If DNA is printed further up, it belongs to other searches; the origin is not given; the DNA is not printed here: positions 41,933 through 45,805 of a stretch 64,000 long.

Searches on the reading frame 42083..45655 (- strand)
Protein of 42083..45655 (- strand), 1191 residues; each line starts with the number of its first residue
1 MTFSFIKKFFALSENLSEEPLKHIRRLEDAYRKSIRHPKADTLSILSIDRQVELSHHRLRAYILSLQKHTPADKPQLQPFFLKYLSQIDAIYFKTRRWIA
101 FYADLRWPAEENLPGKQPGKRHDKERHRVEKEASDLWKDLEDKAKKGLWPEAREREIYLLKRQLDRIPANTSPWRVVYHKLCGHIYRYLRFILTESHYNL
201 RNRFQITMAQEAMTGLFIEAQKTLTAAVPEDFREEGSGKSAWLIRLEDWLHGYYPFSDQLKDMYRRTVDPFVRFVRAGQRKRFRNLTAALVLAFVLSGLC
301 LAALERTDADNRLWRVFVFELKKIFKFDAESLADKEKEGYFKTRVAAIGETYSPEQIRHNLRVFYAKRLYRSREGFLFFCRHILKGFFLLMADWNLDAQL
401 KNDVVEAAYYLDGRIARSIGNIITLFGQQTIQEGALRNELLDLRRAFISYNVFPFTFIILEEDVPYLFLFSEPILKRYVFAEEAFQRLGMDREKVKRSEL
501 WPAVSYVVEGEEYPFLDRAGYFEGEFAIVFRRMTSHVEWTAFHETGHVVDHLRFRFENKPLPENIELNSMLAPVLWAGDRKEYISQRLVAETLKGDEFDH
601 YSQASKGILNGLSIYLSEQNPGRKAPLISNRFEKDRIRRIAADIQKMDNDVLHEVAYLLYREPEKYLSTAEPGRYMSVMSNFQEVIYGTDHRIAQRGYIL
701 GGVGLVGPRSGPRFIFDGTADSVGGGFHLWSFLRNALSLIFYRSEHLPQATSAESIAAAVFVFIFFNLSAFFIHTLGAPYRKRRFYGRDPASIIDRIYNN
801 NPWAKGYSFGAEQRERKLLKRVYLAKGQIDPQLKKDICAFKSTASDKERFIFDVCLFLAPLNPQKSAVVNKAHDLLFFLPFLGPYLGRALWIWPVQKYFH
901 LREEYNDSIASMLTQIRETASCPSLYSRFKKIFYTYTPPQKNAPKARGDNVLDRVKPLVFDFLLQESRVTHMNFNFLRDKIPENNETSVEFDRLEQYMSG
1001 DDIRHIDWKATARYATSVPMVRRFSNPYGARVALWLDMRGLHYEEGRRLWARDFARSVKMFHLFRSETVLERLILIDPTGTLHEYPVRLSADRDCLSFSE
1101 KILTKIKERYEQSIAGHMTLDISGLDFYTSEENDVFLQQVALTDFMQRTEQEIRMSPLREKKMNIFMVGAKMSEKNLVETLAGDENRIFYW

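Call 51: search_protein_families(library=pfam, proteins=[window:42083-45655:-], max_evalue=0.00001)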
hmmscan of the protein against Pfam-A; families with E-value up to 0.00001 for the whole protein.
window:42083-45655:- (1191 aa): 1 family
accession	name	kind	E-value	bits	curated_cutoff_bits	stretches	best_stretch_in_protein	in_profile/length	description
PF01882.25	DUF58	-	4.8e-07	29.6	23.4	1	996-1039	4-45/216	Protein of unknown function DUF58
